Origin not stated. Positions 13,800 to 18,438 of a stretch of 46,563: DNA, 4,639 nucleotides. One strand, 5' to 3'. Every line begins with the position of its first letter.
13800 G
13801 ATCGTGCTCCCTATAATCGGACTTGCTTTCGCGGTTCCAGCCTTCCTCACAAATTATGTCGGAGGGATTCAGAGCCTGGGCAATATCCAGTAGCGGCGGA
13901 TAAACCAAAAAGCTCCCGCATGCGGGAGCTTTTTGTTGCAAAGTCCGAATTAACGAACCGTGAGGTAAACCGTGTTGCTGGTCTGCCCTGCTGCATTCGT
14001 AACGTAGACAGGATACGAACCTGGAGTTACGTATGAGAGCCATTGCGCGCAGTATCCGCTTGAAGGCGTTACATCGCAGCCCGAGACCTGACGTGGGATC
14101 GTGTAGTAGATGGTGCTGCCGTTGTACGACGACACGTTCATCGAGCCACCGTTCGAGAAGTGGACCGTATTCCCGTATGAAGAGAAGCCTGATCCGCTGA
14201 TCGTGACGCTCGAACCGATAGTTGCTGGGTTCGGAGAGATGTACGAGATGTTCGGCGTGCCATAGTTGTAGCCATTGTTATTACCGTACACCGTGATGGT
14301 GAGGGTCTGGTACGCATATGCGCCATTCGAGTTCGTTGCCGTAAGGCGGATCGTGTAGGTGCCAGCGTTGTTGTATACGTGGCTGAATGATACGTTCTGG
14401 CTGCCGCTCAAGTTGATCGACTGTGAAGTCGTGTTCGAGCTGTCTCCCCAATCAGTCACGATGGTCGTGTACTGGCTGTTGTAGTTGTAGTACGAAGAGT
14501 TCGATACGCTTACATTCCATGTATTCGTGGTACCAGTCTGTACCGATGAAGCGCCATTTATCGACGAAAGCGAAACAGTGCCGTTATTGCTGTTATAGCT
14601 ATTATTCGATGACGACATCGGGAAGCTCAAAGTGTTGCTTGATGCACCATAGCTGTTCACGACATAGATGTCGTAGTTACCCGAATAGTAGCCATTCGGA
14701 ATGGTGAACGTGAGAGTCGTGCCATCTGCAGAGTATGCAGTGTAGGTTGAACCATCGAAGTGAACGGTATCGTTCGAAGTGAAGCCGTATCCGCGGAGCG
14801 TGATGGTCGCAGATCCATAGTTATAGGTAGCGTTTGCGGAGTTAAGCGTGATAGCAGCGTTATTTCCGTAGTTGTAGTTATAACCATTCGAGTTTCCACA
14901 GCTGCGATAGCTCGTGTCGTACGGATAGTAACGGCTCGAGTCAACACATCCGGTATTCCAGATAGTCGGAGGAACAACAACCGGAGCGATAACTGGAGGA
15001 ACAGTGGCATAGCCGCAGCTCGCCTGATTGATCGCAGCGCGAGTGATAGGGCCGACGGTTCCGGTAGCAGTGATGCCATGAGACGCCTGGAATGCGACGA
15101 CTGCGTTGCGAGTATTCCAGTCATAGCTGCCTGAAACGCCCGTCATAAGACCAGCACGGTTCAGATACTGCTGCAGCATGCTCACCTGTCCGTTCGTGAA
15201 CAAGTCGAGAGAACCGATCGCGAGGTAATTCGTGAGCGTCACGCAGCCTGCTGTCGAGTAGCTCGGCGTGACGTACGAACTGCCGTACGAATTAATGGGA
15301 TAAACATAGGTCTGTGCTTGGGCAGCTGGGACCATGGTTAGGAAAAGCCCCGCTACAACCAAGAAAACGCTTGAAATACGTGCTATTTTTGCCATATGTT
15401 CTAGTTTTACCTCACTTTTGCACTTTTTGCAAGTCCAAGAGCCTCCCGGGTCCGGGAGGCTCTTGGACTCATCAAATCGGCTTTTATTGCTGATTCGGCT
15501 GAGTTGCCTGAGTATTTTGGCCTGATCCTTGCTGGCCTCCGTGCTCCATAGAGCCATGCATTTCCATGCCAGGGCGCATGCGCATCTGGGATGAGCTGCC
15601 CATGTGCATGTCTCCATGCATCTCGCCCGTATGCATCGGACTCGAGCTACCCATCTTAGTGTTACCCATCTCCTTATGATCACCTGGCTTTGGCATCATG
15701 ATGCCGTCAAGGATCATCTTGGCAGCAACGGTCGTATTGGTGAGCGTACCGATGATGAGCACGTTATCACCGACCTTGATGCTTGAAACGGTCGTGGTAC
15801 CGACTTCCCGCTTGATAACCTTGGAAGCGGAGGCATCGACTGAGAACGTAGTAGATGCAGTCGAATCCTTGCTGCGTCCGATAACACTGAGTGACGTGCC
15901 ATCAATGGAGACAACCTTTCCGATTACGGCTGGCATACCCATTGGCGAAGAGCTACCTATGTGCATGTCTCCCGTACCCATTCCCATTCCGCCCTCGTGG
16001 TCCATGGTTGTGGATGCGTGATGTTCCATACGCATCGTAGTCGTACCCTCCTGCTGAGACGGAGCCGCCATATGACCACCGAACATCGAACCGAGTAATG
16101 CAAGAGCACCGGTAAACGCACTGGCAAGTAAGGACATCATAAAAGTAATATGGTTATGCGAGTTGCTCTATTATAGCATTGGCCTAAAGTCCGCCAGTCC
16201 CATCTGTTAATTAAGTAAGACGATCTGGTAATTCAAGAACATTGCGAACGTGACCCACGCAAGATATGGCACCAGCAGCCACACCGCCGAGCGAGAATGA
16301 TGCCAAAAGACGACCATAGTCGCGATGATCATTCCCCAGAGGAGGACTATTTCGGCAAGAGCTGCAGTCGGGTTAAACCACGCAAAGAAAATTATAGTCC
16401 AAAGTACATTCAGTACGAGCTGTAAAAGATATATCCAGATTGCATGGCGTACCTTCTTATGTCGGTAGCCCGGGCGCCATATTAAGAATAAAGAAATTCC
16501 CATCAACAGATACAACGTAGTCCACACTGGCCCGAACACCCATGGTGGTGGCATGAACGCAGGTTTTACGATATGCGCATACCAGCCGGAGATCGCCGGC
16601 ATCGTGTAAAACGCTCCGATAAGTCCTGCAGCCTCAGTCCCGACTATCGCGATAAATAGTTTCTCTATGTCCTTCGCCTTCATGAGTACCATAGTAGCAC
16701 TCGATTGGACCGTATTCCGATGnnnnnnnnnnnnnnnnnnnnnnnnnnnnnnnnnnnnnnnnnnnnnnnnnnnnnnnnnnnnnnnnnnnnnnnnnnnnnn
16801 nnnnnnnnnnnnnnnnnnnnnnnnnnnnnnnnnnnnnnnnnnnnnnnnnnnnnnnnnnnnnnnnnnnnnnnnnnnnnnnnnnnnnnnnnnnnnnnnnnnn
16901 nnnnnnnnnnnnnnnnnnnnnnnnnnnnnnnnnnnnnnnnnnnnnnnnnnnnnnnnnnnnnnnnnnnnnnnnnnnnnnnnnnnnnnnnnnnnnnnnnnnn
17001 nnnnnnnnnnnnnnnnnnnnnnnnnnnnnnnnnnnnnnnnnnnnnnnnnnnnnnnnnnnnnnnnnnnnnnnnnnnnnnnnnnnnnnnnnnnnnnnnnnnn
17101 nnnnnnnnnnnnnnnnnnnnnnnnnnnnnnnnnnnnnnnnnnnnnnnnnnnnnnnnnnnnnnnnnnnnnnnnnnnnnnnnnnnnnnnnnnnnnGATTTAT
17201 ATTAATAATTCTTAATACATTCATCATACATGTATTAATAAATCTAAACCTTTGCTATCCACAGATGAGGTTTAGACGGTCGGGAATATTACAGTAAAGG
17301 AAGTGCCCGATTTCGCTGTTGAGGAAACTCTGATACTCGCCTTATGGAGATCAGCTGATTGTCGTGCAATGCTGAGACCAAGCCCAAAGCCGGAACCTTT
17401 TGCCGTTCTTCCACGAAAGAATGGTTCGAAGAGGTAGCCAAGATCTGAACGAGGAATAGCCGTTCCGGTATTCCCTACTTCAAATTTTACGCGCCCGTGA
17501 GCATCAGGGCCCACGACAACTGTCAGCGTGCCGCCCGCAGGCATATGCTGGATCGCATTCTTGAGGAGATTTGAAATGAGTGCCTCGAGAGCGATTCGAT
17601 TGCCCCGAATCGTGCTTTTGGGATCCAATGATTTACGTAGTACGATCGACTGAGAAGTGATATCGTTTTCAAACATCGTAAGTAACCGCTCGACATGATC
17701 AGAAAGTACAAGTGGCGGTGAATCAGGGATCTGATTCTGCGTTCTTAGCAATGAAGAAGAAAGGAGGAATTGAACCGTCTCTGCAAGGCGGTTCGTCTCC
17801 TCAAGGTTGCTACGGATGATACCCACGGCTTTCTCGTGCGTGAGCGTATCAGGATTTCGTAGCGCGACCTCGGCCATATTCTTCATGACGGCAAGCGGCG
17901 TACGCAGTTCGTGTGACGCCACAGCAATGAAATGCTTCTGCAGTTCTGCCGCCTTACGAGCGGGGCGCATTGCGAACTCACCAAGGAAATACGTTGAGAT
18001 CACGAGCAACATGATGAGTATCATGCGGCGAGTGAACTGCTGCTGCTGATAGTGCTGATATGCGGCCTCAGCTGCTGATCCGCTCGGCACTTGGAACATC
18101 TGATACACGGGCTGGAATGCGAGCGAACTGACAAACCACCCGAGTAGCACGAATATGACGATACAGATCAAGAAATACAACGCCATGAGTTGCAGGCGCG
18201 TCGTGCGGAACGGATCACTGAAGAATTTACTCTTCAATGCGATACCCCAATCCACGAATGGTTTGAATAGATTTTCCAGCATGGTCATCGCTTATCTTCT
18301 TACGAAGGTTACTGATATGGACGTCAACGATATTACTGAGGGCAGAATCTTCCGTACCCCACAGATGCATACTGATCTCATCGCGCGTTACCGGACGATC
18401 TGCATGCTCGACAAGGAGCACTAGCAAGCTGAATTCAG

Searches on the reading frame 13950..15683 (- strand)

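Call 54: search_protein_families(library=pfam, proteins=[window:13950-15683:-], max_evalue=0.001)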
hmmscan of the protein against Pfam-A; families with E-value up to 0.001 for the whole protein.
window:13950-15683:- (577 aa): 2 families
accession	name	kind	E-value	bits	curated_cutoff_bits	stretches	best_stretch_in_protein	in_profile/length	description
PF01471.23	PG_binding_1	-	1.8e-13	50.8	23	1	165-218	3-57/57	Putative peptidoglycan binding domain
PF22352.2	K319L-like_PKD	-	0.00047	20.5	27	1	404-465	25-84/84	K319L-like, PKD domain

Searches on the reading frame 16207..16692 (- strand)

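Call 54: search_protein_families(library=pfam, proteins=[window:16207-16692:-], max_evalue=0.001)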
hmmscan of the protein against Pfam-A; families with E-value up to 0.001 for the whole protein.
window:16207-16692:- (161 aa): 1 family
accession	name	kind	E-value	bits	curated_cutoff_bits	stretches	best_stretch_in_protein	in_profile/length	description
PF03073.20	TspO_MBR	-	6e-47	159.5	24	1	16-158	2-144/145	TspO/MBR family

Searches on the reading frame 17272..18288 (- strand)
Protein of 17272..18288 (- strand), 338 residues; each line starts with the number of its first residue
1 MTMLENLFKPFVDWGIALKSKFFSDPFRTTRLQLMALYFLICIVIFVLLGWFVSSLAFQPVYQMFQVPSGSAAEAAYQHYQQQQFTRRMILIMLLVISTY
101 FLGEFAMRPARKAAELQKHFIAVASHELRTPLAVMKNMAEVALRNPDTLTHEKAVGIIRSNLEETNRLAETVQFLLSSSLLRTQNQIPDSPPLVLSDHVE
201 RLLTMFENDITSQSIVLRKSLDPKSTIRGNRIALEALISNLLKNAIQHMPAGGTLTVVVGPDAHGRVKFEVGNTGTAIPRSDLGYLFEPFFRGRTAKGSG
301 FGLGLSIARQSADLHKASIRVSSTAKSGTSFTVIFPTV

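Call 54: search_protein_families(library=pfam, proteins=[window:17272-18288:-], max_evalue=0.001)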
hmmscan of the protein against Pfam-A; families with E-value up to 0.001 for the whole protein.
window:17272-18288:- (338 aa): 2 families
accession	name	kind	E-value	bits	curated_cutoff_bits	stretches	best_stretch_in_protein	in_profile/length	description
PF02518.31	HATPase_c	-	6.1e-24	85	26.4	1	230-336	2-108/111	Histidine kinase-, DNA gyrase B-, and HSP90-like ATPase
PF00512.31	HisKA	-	1e-09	38.7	26.9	1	117-172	2-57/66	His Kinase A (phospho-acceptor) domain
